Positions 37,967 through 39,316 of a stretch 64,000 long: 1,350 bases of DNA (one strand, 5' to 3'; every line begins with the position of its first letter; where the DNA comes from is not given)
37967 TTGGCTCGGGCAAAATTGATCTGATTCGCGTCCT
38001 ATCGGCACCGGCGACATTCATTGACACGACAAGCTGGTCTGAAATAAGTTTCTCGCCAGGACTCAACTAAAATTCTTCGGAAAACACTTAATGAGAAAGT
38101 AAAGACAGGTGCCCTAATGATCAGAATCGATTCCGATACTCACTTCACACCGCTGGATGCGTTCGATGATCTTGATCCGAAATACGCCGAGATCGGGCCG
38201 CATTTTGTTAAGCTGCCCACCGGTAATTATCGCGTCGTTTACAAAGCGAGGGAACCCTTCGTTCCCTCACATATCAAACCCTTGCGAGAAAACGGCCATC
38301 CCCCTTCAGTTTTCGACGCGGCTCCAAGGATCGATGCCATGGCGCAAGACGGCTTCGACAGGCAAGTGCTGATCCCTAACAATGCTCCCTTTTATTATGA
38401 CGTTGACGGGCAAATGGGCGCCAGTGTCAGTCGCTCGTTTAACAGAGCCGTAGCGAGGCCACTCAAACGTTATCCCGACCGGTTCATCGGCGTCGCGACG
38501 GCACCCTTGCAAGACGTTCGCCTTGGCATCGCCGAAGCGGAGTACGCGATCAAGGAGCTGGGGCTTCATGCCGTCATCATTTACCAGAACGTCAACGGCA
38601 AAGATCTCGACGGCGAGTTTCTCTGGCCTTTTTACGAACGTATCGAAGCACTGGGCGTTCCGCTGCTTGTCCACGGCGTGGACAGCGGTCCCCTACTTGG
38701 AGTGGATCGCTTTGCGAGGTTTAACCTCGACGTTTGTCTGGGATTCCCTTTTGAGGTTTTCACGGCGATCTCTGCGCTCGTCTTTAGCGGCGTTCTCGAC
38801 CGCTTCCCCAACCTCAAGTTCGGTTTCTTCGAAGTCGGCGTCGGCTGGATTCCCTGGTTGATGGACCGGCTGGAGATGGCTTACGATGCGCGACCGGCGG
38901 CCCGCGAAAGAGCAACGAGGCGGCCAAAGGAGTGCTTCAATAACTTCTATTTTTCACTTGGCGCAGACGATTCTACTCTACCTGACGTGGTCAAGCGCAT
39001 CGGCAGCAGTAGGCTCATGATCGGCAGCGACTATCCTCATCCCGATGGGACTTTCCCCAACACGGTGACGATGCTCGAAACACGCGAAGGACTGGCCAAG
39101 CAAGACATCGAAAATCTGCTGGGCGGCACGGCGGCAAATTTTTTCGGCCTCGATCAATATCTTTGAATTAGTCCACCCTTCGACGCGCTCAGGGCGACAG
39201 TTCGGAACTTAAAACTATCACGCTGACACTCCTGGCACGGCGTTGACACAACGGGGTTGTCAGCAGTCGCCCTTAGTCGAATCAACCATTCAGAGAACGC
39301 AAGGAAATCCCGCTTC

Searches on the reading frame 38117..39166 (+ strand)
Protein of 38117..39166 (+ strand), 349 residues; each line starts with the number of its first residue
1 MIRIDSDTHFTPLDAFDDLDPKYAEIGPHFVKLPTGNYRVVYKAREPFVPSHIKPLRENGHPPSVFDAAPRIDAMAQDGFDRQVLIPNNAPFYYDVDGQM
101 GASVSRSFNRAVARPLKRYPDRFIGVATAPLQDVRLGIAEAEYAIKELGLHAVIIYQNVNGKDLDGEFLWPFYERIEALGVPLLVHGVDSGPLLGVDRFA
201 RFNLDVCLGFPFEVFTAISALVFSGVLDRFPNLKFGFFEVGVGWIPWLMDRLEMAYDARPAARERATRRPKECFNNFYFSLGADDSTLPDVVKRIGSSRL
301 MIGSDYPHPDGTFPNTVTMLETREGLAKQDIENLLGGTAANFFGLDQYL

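Call 36: find_encoding_contigs(protein=window:38117-39166:+, flank=10000, max_places=1)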
Protein window:38117-39166:+ (349 aa): 23 contigs read that carry it; 1 place shown.
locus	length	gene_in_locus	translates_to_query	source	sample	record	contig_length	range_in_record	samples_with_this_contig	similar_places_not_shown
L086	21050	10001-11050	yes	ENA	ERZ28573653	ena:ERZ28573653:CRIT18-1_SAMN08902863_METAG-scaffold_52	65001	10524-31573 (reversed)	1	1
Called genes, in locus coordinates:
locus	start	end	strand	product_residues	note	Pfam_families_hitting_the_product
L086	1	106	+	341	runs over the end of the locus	PF13379:NMT1_2 (weak), PF09084:NMT1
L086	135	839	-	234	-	PF03588:Leu_Phe_trans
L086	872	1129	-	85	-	-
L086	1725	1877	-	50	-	-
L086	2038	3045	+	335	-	PF08240:ADH_N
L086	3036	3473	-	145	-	PF18181:SLATT_1, PF14015:DUF4231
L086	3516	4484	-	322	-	PF13379:NMT1_2, PF09084:NMT1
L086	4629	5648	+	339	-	PF00676:E1_dh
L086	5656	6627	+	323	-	PF02779:Transket_pyr, PF02780:Transketolase_C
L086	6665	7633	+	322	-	PF00676:E1_dh, PF02775:TPP_enzyme_C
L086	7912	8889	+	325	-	PF02779:Transket_pyr, PF02780:Transketolase_C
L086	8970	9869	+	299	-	PF00248:Aldo_ket_red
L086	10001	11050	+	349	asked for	PF04909:Amidohydro_2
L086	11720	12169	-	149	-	PF07883:Cupin_2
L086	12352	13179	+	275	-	PF00892:EamA, PF03151:TPT (faint), PF00892:EamA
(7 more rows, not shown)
